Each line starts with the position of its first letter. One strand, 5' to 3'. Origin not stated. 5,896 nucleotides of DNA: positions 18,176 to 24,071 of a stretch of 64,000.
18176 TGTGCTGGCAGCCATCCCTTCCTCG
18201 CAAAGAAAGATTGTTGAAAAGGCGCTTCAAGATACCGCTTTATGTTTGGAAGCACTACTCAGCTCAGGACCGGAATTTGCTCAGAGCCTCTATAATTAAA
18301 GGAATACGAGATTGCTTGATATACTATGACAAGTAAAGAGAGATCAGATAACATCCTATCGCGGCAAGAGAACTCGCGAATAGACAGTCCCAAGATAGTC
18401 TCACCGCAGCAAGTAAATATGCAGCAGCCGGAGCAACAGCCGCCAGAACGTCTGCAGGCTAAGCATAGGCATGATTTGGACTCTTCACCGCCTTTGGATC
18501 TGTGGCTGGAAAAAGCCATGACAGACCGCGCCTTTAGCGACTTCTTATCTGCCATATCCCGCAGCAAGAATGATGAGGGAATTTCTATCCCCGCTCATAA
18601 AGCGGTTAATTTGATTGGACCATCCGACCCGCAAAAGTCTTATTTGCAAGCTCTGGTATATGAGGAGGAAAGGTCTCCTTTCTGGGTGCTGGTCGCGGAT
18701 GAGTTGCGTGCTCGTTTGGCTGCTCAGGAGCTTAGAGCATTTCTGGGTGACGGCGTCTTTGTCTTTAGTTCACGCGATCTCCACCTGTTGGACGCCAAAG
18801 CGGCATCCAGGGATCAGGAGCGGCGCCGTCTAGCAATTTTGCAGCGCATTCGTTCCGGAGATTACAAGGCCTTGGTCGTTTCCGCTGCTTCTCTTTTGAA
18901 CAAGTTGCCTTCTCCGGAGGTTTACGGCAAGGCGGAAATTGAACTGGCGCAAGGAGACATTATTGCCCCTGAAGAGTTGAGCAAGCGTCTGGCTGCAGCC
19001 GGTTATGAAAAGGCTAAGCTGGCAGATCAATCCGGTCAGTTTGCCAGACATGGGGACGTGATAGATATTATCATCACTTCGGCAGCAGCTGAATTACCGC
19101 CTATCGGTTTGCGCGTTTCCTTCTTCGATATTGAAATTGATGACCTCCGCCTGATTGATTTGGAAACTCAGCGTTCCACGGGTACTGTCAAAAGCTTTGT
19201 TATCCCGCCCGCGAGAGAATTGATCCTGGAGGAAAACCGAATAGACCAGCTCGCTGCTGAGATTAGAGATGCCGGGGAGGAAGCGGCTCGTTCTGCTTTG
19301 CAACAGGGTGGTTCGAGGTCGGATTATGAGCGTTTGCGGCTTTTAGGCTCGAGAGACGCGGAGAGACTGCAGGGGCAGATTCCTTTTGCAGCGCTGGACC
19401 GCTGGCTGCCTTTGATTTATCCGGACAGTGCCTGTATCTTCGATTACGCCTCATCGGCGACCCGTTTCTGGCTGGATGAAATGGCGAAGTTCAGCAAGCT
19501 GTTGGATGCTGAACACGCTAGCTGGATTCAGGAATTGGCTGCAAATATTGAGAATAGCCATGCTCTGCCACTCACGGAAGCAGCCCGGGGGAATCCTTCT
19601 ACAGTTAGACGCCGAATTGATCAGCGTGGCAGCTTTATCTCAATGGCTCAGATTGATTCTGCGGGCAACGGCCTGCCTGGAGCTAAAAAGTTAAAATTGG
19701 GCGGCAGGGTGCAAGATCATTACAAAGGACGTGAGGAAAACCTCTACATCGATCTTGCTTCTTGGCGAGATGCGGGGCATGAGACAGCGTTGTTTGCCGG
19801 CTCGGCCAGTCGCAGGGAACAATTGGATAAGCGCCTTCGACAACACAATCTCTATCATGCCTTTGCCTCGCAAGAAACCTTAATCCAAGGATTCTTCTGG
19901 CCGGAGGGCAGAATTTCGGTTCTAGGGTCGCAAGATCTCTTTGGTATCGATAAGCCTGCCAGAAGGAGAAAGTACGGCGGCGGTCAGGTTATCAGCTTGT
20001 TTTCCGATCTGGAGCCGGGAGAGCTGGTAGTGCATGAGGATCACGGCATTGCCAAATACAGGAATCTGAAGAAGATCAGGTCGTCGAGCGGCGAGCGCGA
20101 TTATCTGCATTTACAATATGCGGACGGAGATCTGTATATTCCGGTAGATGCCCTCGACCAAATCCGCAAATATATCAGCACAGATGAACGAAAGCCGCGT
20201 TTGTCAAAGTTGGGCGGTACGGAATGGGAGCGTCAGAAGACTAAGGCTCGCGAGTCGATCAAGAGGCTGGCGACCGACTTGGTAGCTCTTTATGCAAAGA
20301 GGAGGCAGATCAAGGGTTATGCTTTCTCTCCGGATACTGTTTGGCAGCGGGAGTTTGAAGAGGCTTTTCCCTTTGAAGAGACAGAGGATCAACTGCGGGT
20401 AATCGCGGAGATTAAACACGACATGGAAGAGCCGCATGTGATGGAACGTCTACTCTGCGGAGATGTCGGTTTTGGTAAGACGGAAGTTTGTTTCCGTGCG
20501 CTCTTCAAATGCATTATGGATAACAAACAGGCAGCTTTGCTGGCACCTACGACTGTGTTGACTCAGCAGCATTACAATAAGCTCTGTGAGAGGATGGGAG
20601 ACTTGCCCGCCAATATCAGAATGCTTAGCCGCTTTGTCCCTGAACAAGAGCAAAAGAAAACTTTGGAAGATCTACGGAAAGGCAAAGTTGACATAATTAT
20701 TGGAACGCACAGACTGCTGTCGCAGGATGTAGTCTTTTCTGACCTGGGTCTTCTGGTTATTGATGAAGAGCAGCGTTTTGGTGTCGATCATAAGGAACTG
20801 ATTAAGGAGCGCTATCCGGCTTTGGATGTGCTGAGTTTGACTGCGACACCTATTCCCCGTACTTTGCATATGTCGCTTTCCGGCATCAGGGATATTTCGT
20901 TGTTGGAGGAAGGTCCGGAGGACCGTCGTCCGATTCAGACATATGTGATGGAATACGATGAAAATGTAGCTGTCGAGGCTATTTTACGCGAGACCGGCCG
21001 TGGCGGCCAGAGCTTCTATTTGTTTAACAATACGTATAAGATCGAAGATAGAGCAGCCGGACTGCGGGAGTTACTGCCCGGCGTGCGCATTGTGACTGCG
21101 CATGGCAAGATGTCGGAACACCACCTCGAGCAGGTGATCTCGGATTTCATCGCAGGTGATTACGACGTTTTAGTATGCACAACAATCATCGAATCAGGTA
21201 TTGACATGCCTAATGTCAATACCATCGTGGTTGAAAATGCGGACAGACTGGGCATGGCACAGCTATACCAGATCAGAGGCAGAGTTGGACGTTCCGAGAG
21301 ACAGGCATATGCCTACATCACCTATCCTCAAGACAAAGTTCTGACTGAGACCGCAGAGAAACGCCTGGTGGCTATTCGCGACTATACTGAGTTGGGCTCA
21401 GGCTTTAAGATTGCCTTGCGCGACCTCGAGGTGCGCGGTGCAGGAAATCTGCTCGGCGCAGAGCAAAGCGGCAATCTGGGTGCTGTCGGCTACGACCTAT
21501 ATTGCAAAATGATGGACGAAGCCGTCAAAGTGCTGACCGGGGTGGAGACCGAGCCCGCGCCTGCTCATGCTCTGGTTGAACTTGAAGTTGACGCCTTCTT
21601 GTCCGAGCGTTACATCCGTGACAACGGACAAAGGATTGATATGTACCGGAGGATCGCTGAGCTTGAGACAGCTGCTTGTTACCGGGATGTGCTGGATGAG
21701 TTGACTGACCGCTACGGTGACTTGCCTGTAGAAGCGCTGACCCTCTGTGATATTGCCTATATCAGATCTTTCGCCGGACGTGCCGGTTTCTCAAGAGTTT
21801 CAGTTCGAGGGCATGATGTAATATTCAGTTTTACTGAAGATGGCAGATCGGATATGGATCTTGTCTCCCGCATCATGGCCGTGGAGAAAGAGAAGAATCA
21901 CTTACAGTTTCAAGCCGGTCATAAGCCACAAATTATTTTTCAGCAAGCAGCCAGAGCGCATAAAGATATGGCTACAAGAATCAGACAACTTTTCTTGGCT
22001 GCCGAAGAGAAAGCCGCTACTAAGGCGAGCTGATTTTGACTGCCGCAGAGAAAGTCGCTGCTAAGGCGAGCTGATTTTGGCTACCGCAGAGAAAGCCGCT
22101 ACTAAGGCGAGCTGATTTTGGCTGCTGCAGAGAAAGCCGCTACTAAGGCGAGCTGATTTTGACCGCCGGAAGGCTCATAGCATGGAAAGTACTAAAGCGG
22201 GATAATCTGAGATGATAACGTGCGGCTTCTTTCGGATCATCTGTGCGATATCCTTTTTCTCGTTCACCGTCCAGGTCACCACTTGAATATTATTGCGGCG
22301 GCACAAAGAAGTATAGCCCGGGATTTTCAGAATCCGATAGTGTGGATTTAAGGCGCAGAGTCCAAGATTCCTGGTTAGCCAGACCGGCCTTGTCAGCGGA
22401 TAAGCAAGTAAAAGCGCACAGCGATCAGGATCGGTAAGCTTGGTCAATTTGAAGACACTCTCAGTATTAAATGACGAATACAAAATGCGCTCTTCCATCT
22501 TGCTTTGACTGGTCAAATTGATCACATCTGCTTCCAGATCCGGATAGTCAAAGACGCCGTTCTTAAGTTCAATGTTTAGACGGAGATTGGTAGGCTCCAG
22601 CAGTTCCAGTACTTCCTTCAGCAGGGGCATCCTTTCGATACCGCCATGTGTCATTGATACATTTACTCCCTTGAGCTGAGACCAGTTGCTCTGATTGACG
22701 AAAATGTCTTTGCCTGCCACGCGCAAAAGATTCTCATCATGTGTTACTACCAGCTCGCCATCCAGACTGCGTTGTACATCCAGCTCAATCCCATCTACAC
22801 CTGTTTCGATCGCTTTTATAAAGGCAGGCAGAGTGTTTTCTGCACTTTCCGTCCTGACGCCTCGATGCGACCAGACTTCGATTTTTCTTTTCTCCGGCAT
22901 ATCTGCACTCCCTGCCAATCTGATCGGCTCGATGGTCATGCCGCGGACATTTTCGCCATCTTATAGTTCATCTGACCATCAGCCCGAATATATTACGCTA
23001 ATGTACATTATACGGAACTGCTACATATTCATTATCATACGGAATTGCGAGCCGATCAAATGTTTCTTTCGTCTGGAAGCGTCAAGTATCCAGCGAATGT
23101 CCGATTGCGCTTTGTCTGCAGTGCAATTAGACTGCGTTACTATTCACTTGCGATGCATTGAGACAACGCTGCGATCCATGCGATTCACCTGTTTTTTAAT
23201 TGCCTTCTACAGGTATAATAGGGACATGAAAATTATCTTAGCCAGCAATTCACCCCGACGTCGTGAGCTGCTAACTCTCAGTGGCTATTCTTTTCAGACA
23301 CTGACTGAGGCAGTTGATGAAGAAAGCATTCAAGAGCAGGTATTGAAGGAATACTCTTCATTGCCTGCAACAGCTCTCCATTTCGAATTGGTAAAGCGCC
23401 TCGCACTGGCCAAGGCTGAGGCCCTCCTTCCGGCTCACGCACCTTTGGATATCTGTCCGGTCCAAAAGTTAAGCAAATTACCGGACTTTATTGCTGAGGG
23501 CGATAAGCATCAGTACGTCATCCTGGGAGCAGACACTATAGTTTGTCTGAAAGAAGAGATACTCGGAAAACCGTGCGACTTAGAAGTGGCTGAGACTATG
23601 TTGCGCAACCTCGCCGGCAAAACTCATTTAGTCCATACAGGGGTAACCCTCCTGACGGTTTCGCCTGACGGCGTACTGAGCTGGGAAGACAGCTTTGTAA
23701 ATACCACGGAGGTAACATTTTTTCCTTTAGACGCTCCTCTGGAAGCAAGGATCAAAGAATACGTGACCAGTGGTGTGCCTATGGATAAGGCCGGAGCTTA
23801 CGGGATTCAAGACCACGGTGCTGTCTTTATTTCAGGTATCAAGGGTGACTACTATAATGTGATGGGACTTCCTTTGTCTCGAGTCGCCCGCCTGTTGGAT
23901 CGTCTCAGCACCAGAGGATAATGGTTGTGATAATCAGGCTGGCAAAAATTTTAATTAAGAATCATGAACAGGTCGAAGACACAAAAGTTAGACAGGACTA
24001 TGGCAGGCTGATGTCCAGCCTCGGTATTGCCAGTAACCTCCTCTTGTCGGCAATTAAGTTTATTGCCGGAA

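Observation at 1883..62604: Many unrelated short tandem duplications fill the intergenic spacers and repeatedly re-copy gene 3' ends with their stop codons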

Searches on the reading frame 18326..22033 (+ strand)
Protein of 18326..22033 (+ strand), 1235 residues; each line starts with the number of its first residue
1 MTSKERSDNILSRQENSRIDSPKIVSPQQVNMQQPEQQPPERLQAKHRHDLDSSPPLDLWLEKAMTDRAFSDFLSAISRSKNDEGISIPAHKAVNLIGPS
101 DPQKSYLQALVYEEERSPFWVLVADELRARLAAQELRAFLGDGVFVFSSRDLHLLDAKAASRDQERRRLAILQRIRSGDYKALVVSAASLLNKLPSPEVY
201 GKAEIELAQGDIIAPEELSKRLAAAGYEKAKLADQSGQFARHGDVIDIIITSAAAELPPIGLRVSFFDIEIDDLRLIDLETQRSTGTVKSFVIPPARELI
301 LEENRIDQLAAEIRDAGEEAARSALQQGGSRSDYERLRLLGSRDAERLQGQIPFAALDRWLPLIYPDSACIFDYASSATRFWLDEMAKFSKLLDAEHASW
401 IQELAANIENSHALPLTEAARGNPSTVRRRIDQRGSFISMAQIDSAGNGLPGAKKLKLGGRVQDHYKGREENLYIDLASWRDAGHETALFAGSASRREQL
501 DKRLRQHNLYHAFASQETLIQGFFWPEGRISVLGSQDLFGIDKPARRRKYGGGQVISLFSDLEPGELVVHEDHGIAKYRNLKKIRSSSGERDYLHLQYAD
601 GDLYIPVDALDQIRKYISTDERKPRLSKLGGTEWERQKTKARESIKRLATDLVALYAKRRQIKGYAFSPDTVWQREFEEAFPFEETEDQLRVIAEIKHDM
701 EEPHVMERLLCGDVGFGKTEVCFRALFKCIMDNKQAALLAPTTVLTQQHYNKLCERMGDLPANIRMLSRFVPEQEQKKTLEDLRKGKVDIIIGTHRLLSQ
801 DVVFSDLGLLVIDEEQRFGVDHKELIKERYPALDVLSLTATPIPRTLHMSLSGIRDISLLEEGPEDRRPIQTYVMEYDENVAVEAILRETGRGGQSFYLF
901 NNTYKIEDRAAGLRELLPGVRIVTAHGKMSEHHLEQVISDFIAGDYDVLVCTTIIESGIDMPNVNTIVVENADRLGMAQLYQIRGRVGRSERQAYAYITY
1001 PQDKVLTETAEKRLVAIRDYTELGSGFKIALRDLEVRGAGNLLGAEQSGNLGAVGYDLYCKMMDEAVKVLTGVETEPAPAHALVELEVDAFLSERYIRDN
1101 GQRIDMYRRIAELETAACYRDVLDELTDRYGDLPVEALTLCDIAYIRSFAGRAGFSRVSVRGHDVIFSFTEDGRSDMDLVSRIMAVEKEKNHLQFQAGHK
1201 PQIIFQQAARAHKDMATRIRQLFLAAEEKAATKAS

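Call 16: search_protein_families(library=ncbifam, proteins=[window:18326-22033:+], max_evalue=0.00001)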
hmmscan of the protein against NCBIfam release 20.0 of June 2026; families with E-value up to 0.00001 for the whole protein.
window:18326-22033:+ (1235 aa): 29 families (the best 25 are shown)
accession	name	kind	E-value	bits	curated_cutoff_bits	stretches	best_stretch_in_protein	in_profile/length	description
TIGR00580.2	mfd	equivalog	4.8e-298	991.5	800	1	222-1158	1-906/907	transcription-repair coupling factor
NF007966.0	PRK10689.1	equivalog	5.4e-205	683.4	1329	2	546-1226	461-1142/1148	transcription-repair coupling factor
NF008168.0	PRK10917.2-2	equivalog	1.3e-115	387.5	718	1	655-1051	333-738/795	ATP-dependent DNA helicase RecG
NF008165.0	PRK10917.1-3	equivalog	2.5e-111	373.3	711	1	658-1051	238-635/692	ATP-dependent DNA helicase RecG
TIGR00643.1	recG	equivalog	6.6e-108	362.1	659.4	1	639-1051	190-608/629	ATP-dependent DNA helicase RecG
NF008170.0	PRK10917.2-4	equivalog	8.4e-100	334.9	975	1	664-1049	380-769/826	ATP-dependent DNA helicase RecG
NF008164.0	PRK10917.1-2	equivalog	2e-96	323.9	785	1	654-1050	246-645/704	ATP-dependent DNA helicase RecG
NF008163.0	PRK10917.1-1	equivalog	7.4e-95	318.7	796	1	645-1052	226-644/692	ATP-dependent DNA helicase RecG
NF008166.0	PRK10917.1-4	equivalog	2.1e-89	300.5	864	1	669-1050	261-655/705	ATP-dependent DNA helicase RecG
NF008167.0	PRK10917.2-1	equivalog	8.7e-82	275.4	995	1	674-1050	274-686/744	ATP-dependent DNA helicase RecG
NF008169.0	PRK10917.2-3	equivalog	4.5e-58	197.2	555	1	653-1050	200-582/610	ATP-dependent DNA helicase RecG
NF003673.1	PRK05298.1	equivalog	2e-27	95.8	743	1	181-348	132-294/653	excinuclease ABC subunit UvrB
TIGR00631.1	uvrb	equivalog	4.9e-27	94.4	750.1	1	162-348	114-294/658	excinuclease ABC subunit UvrB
TIGR00595.1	priA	equivalog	4.7e-21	74.9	230.35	2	709-835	1-120/509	replication restart helicase PriA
NF004066.1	PRK05580.1-3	equivalog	3.2e-20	72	813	1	672-817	240-378/788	primosomal protein N'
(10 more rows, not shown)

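Call 18: find_related_loci(query=window:18326-22033:+, collection=genome_contigs, flank=10000)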
Query window:18326-22033:+ (1235 aa) in genome_contigs; peptide patterns used: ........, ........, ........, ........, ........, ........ (x = any residue, [..] = any of these).
56 stretches matched a pattern; 29 encode a relative of the query (tblastn E <= 1e-3); 28 distinct loci.
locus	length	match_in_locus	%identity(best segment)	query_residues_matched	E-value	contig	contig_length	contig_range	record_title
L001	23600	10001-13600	73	23-1227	0e+0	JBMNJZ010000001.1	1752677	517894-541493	MAG: Saccharofermentanales bacterium isolate SBF912LR0FQ0018 contig_40840, whole genome shotgun sequence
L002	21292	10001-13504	74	56-1227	0e+0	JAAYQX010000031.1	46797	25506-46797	MAG: Clostridiaceae bacterium isolate AS23ysBPME_119 123203_AS23, whole genome shotgun sequence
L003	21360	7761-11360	72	29-1229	0e+0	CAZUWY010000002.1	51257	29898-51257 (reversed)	MAG TPA_asm: uncultured Mageeibacillus sp. isolate binchicken_co39_331 genome assembly, contig: NODE_1477_length_51257_c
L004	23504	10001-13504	74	56-1227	0e+0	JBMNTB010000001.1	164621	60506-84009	MAG: Saccharofermentanales bacterium isolate SBF912SR6HQ0016 scaffold_161_c1, whole genome shotgun sequence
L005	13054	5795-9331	74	53-1235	0e+0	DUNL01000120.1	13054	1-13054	MAG TPA_asm: Clostridiaceae bacterium isolate AS05jafATM_70 50601_AS05, whole genome shotgun sequence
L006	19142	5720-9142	42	121-1227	0e+0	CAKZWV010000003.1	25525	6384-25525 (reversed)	MAG TPA_asm: uncultured Clostridia bacterium isolate SRR12395647_bin.62_CONCOCT_v1.1_MAG genome assembly, contig: ERZ167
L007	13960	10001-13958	75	10-1190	0e+0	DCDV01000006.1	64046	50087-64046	MAG TPA_asm: Mageeibacillus sp. UBA1046 UBA1046_contig_8432, whole genome shotgun sequence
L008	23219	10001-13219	41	98-1159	0e+0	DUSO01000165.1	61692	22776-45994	MAG TPA_asm: Bacillota bacterium isolate AS04akNAM_35 57703_AS04, whole genome shotgun sequence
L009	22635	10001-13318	41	103-1206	0e+0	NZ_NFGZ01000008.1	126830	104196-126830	Flavonifractor sp. An92 An92_contig_8, whole genome shotgun sequence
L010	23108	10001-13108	40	94-1133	0e+0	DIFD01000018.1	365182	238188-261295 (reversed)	MAG TPA_asm: Peptococcaceae bacterium UBA5757 UBA5757_contig_2589, whole genome shotgun sequence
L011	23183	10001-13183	38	99-1167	0e+0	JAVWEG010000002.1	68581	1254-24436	MAG: Oscillospiraceae bacterium isolate CGS1Y1-bin13 NODE_2_length_68581_cov_4.024130, whole genome shotgun sequence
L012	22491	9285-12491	36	94-1223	0e+0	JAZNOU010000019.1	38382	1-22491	MAG: Clostridia bacterium isolate T1900044841_TS20190307.MAGScoT_cleanbin_000003 SGB_2941_k141_1312558, whole genome sho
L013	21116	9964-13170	39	96-1169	0e+0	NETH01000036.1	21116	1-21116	Streptococcus gallolyticus strain BI02 scaffold36, whole genome shotgun sequence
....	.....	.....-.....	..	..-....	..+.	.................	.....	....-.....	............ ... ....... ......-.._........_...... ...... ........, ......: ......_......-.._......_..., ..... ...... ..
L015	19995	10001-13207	38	96-1169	0e+0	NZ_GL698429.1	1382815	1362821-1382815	Streptococcus equinus ATCC 9812 SCAFFOLD1, whole genome shotgun sequence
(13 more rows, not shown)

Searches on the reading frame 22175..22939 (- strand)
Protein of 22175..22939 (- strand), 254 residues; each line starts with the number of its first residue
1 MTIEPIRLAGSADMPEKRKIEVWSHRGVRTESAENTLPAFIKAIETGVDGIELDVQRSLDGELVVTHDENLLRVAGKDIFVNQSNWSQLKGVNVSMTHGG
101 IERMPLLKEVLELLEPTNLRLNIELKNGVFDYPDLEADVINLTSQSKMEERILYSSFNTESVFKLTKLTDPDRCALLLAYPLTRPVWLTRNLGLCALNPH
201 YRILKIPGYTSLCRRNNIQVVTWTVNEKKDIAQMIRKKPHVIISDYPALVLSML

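Call 16: search_protein_families(library=ncbifam, proteins=[window:22175-22939:-], max_evalue=0.00001)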
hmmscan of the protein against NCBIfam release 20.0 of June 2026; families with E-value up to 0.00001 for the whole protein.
window:22175-22939:- (254 aa): 2 families
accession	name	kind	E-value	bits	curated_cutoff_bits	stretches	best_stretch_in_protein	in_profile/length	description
NF006989.0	PRK09454.1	equivalog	1.8e-19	70.1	264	1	22-249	12-243/251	glycerophosphodiester phosphodiesterase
NF053857.1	LysphglycPlipDStph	equivalog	1.2e-08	34.6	450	1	22-98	48-124/305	lysophosphatidylglycerol phospholipase D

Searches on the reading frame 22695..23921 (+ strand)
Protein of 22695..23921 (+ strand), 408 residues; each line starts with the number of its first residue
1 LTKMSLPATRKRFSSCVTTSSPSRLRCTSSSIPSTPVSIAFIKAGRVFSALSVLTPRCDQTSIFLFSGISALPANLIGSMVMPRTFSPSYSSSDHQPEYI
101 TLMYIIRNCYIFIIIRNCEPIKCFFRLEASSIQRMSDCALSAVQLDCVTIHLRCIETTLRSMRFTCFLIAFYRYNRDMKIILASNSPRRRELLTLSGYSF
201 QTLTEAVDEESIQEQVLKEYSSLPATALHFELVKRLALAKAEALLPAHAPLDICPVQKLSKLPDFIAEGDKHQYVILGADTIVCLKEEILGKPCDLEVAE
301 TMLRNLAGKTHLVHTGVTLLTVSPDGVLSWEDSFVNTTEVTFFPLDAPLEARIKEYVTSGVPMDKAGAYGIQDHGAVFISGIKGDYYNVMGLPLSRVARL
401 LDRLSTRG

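Call 16: search_protein_families(library=ncbifam, proteins=[window:22695-23921:+], max_evalue=0.00001)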
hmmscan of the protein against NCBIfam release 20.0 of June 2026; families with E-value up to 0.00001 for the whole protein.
window:22695-23921:+ (408 aa): 14 families
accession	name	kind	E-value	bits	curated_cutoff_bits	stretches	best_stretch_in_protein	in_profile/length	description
TIGR00172.1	maf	subfamily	2.6e-41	141.2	117.15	1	178-401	3-184/185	Maf family nucleotide pyrophosphatase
NF000867.0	PRK00078.1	equivalog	3.2e-40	137.9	249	1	270-403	61-187/192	Maf-like protein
NF010948.0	PRK14368.1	equivalog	9.3e-38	129.6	291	1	242-404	36-189/193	Maf-like protein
NF010942.0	PRK14362.1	equivalog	1.9e-37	128.6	290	1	174-403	8-197/210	Maf-like protein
NF010943.0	PRK14363.1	equivalog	9.5e-36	123.2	273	1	271-399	59-178/204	Maf-like protein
NF010941.0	PRK14361.1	equivalog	6.9e-35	120.4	272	1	273-403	65-186/194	Maf-like protein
NF010945.0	PRK14365.1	equivalog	7.6e-35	120.3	273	1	274-404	64-187/197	Maf-like protein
NF003403.0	PRK04694.1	equivalog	3.4e-32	111.8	300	1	270-402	61-185/190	Maf-like protein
NF002401.0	PRK01441.1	equivalog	5.3e-24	84.9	317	1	270-401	69-192/207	Maf-like protein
NF010947.0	PRK14367.1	equivalog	9.9e-24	83.6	315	1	269-406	65-193/202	Maf-like protein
NF002690.0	PRK02478.1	equivalog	5e-23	81.7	269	1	273-398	69-188/199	Maf-like protein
NF010944.0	PRK14364.1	equivalog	1.9e-21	76.5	311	1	273-405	57-180/181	Maf-like protein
NF010946.0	PRK14366.1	equivalog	1.1e-18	67.4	284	1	271-401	64-186/195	Maf-like protein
NF003141.0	PRK04056.1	equivalog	4.6e-16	59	161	1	270-400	59-179/181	septum formation inhibitor Maf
